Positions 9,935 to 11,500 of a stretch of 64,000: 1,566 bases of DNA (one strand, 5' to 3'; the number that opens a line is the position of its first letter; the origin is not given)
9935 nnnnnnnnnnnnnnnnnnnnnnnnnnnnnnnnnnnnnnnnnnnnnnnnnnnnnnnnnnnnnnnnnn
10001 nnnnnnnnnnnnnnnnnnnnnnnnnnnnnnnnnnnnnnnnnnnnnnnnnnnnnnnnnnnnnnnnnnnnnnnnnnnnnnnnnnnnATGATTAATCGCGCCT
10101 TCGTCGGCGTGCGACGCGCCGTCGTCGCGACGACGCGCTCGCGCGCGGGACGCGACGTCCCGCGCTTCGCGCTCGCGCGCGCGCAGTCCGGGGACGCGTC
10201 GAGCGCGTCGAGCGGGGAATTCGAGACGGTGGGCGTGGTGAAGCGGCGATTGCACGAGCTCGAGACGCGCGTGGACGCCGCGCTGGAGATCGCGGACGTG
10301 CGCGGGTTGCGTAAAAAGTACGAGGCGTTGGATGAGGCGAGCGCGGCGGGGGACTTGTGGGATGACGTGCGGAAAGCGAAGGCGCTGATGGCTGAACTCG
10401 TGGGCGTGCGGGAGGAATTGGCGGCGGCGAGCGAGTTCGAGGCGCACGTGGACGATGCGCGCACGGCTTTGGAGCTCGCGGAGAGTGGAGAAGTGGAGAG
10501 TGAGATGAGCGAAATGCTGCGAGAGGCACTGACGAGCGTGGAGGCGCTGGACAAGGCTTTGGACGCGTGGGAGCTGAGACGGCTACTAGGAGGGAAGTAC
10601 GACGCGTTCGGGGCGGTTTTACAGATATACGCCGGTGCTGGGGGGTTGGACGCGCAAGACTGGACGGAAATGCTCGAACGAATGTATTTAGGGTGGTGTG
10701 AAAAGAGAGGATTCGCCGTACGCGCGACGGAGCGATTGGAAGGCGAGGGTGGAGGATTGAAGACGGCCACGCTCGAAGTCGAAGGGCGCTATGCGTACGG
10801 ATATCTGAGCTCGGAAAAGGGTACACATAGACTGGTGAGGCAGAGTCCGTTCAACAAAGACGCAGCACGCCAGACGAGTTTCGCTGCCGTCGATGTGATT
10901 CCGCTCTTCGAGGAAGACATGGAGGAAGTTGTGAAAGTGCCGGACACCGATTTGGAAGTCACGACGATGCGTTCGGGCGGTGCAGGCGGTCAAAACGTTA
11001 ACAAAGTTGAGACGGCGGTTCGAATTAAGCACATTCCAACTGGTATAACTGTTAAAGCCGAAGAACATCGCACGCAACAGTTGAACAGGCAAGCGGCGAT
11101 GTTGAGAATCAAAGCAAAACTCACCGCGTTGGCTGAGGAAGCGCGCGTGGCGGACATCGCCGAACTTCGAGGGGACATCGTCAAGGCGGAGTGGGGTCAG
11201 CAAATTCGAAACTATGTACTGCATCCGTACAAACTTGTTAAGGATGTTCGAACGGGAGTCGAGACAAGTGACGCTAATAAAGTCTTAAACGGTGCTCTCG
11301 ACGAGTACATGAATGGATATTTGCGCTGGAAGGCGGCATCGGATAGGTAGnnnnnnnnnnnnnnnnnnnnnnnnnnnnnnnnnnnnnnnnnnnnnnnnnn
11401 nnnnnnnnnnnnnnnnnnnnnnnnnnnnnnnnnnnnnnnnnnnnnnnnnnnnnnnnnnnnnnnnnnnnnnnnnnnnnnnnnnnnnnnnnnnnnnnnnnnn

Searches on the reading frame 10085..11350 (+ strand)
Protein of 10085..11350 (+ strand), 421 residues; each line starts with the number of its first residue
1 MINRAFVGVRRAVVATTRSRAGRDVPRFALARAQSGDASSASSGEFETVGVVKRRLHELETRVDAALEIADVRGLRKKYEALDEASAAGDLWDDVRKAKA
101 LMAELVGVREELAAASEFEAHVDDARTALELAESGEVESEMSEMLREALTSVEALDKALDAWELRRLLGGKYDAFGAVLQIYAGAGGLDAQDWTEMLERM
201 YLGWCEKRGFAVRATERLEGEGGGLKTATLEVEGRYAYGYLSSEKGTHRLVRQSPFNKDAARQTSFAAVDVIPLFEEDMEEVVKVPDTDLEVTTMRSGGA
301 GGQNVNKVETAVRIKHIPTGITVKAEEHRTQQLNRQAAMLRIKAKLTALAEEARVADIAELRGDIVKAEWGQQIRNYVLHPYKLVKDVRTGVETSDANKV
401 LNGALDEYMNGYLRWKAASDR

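Call 57: search_protein_families(library=pfam, proteins=[window:10085-11350:+], max_evalue=0.00001)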
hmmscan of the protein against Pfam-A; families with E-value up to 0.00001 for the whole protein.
window:10085-11350:+ (421 aa): 2 families
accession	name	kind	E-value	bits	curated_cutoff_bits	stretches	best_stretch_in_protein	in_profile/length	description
PF03462.23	PCRF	-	8e-46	156.7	24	1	76-269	2-194/194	PCRF domain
PF00472.26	RF-1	-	1.3e-32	112.6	35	1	280-389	4-116/116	RF-1 domain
